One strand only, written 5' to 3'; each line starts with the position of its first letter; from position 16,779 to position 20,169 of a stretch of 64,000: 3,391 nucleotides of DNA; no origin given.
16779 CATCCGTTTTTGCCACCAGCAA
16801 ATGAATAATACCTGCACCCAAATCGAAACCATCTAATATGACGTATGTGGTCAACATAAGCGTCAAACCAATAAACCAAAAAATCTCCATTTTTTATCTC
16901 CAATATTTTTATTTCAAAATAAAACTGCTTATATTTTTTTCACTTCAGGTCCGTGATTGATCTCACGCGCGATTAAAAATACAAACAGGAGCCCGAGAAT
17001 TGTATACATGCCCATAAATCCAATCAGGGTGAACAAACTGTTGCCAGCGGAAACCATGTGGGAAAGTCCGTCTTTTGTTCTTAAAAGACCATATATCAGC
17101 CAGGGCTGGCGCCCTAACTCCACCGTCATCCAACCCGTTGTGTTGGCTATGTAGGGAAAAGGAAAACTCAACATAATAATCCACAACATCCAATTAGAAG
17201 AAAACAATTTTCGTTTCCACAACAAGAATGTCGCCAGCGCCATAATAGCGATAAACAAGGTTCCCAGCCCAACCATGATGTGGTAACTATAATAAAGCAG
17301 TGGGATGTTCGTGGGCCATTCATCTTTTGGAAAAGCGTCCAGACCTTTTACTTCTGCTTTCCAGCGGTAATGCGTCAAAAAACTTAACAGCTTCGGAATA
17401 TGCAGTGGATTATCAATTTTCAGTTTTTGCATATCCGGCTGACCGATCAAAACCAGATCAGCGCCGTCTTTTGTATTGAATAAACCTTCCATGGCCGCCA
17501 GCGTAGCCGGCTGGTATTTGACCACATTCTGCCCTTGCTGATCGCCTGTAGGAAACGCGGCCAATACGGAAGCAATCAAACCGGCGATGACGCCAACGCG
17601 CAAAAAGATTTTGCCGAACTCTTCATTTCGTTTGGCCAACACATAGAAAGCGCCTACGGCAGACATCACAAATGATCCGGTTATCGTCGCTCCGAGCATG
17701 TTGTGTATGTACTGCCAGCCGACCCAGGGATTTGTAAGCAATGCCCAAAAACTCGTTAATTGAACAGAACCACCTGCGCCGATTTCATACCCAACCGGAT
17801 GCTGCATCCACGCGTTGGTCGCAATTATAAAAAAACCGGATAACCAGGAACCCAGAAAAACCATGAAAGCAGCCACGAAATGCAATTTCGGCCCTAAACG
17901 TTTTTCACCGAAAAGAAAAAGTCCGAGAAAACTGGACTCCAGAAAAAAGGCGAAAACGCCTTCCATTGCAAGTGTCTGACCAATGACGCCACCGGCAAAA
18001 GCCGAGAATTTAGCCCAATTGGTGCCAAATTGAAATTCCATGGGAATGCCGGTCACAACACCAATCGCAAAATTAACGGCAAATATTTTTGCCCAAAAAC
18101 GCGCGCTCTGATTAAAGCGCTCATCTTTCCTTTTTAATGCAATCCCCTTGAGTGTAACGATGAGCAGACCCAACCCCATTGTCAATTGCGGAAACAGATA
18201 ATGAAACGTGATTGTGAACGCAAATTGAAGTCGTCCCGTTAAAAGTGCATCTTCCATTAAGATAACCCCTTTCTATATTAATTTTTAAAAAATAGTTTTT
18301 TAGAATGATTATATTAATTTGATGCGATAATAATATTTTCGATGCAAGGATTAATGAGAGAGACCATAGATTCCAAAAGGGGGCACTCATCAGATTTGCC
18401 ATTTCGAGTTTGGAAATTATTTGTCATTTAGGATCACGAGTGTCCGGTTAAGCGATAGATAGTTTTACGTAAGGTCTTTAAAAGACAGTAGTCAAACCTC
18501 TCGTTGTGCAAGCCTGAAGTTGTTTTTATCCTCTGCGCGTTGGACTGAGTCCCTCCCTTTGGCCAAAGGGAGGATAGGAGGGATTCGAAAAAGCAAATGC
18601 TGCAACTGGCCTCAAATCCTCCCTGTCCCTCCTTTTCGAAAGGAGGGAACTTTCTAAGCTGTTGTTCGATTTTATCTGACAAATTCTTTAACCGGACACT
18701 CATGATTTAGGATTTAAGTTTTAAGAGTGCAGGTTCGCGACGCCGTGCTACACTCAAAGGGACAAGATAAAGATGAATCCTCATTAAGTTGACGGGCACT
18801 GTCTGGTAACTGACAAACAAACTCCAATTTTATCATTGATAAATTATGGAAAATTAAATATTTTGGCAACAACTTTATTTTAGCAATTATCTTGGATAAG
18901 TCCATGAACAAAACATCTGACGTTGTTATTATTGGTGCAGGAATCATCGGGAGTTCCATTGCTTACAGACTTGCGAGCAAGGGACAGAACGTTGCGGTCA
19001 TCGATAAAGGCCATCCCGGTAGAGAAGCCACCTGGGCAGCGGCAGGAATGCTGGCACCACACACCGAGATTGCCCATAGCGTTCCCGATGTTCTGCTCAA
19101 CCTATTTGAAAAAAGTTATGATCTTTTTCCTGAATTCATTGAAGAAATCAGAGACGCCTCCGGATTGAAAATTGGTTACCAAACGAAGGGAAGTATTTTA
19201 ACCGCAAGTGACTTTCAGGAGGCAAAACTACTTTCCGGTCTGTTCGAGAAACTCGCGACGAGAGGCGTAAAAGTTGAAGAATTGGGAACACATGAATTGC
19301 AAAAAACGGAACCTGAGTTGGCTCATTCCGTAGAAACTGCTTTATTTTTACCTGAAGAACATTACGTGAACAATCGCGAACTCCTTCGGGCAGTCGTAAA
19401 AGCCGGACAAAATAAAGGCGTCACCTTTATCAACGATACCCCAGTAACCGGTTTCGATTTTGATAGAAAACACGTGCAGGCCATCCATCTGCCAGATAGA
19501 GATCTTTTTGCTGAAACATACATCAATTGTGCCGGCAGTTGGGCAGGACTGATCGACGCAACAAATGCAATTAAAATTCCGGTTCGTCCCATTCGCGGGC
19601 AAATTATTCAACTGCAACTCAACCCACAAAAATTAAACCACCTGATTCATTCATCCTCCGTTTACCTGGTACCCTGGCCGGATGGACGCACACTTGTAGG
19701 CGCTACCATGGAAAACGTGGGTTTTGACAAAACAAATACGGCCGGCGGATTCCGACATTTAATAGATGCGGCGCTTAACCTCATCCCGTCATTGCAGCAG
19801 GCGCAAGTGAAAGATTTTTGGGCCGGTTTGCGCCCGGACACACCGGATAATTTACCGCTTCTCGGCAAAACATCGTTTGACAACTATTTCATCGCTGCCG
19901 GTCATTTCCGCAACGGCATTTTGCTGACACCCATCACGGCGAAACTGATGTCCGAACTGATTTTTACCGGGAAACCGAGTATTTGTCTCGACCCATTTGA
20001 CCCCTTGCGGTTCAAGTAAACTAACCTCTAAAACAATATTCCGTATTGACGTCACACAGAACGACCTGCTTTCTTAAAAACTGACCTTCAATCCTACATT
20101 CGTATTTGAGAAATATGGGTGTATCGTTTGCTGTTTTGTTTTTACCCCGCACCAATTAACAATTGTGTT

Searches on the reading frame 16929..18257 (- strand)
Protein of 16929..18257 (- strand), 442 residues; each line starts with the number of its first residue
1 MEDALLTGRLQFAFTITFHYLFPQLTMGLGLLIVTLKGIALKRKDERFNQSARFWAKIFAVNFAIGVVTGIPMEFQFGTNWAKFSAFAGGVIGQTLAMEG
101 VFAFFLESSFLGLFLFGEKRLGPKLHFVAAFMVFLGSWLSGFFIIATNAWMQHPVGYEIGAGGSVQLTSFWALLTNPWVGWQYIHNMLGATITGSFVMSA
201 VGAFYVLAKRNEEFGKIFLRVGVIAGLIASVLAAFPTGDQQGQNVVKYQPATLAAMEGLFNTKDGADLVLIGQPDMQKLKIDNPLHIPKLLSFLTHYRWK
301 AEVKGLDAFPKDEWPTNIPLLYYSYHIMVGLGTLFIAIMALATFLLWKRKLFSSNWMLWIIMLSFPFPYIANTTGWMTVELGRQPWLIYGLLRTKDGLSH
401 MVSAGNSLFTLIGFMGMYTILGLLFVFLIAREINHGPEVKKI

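Call 6: search_protein_families(library=pfam, proteins=[window:16929-18257:-], max_evalue=0.001)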
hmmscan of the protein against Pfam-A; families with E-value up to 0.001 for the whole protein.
window:16929-18257:- (442 aa): 1 family
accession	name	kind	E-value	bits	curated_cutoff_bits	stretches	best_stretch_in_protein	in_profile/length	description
PF01654.22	Cyt_bd_oxida_I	-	1.8e-153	511.5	26.2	1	9-437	3-418/418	Cytochrome bd terminal oxidase subunit I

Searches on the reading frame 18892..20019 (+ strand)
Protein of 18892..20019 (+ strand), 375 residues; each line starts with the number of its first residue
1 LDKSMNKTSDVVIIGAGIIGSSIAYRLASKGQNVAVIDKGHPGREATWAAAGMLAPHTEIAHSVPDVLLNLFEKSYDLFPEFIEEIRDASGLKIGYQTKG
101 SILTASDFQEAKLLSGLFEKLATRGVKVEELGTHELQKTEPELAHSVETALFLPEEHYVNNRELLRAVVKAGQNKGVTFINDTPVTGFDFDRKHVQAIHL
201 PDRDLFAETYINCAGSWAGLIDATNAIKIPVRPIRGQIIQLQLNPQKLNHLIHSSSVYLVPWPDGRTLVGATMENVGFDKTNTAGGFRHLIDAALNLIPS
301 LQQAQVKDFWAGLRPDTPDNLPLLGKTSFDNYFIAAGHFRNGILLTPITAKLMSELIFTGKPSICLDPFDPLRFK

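Call 6: search_protein_families(library=pfam, proteins=[window:18892-20019:+], max_evalue=0.001)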
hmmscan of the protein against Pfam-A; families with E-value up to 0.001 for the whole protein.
window:18892-20019:+ (375 aa): 10 families
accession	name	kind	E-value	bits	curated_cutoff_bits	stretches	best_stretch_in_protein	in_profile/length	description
PF01266.30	DAO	-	4.9e-75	253.7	27.9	1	10-356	1-353/353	FAD dependent oxidoreductase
PF00890.30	FAD_binding_2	-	1.3e-08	34.9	20.4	1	10-198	1-178/414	FAD binding domain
PF13450.12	NAD_binding_8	-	4.6e-06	27.2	21.9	1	13-42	1-31/68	NAD(P)-binding Rossmann-like domain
PF07992.20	Pyr_redox_2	-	2.1e-05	24.5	26.1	1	10-217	2-110/291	Pyridine nucleotide-disulphide oxidoreductase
PF03807.23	F420_oxidored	-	0.00019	22.4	21.6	1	11-53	2-45/94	NADP oxidoreductase coenzyme F420-dependent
PF02558.23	ApbA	-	0.0002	21.4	22.2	1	11-41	1-31/150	Ketopantoate reductase PanE/ApbA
PF02737.24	3HCDH_N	-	0.00027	21.4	22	1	11-40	2-31/180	3-hydroxyacyl-CoA dehydrogenase, NAD binding domain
PF00070.33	Pyr_redox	-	0.00034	21.5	22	0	11-39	2-30/82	Pyridine nucleotide-disulphide oxidoreductase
PF03486.20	HI0933_like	-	0.00059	19.8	50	0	10-55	2-48/244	HI0933-like protein Rossmann domain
PF01494.25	FAD_binding_3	-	0.00059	19.6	22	0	9-40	2-33/349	FAD binding domain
